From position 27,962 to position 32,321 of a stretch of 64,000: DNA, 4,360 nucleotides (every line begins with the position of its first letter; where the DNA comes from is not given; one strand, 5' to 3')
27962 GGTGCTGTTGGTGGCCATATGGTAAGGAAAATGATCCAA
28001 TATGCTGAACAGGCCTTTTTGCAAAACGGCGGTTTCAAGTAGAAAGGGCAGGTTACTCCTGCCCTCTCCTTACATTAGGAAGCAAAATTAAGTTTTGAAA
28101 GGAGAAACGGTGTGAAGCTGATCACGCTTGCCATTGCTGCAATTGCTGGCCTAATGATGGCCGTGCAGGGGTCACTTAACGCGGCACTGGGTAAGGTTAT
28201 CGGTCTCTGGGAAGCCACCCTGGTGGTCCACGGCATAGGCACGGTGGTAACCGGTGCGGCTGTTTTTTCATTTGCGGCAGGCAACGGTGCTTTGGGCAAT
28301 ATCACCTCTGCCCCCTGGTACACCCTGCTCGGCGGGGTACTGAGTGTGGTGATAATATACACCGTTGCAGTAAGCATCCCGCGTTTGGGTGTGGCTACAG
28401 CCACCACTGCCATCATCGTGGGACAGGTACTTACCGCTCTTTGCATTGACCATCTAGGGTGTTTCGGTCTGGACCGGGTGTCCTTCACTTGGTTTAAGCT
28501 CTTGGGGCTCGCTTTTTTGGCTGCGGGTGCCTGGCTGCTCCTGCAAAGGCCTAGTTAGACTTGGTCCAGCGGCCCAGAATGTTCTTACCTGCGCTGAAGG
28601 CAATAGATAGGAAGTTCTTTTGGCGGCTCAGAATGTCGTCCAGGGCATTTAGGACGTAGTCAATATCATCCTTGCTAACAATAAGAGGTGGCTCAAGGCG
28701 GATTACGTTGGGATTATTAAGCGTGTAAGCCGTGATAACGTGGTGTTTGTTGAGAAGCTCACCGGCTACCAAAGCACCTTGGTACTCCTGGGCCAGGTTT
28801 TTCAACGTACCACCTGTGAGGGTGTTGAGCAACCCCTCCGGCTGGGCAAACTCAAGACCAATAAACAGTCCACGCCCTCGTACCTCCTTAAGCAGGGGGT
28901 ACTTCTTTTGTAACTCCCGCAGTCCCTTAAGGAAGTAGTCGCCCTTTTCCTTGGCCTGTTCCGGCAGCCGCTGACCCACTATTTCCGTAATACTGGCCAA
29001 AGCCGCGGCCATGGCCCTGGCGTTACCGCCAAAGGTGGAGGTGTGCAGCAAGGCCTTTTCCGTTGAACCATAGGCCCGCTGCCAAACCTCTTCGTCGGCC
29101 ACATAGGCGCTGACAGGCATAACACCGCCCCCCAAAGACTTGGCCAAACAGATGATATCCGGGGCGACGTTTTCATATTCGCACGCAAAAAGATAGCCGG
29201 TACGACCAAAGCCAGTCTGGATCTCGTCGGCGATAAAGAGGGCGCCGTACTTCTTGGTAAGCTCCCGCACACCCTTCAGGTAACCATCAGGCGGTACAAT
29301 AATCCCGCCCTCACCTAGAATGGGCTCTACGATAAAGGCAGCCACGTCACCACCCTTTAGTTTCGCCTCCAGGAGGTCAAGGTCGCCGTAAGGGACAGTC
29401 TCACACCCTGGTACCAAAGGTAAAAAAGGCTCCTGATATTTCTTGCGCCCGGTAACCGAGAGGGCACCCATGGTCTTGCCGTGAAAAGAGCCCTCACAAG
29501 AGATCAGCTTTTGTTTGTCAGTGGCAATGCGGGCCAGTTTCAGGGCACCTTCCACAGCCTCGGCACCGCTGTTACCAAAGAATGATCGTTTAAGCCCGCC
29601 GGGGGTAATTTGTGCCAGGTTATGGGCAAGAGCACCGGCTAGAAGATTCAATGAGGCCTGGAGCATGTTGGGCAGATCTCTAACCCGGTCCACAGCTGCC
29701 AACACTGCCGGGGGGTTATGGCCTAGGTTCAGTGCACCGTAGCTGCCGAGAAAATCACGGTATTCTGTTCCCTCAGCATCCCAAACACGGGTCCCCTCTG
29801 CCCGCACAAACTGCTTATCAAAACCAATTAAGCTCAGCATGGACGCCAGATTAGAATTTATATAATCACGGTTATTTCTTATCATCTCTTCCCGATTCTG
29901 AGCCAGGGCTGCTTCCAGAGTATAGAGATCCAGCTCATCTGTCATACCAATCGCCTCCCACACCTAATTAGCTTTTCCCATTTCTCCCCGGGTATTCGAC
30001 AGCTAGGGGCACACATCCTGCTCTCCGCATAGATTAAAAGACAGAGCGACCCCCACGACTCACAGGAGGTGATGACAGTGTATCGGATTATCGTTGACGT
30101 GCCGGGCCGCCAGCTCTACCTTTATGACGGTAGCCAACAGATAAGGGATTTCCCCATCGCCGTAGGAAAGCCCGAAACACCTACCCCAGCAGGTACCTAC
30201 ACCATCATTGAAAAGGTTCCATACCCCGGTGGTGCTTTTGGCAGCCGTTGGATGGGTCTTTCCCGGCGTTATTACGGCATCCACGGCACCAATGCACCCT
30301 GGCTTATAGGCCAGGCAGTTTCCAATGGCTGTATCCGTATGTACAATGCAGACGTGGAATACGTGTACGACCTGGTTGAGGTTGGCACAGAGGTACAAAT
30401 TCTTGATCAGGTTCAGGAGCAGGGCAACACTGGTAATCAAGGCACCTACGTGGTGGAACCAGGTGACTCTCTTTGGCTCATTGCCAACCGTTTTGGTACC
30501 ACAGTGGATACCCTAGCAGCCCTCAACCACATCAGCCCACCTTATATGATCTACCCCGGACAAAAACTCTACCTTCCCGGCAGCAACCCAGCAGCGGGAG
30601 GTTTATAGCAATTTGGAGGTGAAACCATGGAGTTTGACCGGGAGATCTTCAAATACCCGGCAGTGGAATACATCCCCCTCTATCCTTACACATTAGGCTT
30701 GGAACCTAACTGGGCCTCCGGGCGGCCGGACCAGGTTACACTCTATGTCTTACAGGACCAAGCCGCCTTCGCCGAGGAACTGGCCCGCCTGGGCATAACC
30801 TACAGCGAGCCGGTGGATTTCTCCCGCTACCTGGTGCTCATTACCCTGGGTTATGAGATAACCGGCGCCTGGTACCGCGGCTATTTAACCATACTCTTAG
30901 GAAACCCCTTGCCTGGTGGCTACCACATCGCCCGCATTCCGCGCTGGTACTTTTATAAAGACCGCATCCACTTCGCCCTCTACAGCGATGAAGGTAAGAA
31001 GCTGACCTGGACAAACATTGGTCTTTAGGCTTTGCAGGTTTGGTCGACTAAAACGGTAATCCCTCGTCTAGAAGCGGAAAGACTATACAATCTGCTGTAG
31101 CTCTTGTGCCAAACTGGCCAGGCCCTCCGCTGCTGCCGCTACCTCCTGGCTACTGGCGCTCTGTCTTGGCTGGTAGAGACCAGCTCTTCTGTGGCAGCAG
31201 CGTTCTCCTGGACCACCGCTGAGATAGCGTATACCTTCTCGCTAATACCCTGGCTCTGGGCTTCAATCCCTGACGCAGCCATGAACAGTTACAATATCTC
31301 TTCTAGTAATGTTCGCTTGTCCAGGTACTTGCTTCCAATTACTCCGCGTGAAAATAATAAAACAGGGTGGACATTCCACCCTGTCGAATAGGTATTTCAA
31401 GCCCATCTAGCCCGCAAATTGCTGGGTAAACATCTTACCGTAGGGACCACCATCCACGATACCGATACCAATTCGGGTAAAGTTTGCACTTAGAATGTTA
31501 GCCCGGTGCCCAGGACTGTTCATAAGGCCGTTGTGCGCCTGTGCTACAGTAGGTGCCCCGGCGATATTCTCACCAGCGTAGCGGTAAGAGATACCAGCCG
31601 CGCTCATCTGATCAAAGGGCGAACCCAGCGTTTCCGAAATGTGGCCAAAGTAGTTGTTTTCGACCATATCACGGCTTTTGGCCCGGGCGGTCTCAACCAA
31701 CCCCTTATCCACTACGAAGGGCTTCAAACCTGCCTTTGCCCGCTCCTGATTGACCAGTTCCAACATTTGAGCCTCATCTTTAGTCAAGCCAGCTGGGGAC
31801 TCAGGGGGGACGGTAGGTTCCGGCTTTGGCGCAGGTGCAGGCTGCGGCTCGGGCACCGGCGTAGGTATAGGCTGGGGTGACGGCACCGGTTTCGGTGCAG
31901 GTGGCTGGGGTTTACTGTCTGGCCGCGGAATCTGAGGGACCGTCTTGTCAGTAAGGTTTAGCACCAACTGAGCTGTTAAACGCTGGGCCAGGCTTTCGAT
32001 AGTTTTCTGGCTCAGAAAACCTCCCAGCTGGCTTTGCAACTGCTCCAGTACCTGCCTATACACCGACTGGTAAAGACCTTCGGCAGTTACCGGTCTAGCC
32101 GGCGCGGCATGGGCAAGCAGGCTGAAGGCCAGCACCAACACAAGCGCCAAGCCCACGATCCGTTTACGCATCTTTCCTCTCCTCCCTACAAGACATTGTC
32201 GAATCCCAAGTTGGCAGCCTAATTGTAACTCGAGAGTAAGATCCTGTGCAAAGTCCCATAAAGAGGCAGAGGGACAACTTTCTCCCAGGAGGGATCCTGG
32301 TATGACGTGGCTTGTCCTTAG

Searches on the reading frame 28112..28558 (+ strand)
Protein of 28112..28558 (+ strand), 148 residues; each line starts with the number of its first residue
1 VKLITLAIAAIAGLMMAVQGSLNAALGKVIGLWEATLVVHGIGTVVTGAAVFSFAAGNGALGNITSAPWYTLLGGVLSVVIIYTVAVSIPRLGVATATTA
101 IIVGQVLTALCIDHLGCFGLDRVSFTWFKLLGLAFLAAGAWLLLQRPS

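Call 75: search_protein_families(library=pfam, proteins=[window:28112-28558:+], max_evalue=0.00001)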
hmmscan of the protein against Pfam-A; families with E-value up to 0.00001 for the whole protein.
window:28112-28558:+ (148 aa): 1 family
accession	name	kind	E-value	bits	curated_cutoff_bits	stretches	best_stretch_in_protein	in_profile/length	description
PF04657.19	DMT_YdcZ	-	4.9e-37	127.7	24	1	5-142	2-140/140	Putative inner membrane exporter, YdcZ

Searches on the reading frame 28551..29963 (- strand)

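Call 75: search_protein_families(library=pfam, proteins=[window:28551-29963:-], max_evalue=0.00001)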
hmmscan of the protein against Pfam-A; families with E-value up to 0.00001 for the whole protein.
window:28551-29963:- (470 aa): 1 family
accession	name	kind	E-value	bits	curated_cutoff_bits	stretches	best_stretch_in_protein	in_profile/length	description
PF00202.27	Aminotran_3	-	8.4e-104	347.9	30.5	1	53-445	14-403/403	Aminotransferase class-III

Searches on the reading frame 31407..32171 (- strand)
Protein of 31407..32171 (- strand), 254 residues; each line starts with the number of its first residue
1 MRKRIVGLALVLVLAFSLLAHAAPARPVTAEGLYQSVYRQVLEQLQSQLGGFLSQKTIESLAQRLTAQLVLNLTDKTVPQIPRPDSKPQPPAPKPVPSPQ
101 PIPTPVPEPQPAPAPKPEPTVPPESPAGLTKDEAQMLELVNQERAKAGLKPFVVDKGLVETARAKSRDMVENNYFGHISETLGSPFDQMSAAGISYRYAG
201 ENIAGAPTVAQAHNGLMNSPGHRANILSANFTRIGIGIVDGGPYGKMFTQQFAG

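Call 75: search_protein_families(library=pfam, proteins=[window:31407-32171:-], max_evalue=0.00001)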
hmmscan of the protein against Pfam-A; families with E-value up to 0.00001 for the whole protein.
window:31407-32171:- (254 aa): 1 family
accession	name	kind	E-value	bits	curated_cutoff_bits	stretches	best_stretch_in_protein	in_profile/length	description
PF00188.32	CAP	-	3.5e-18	67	21.1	1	137-252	1-117/117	Cysteine-rich secretory protein family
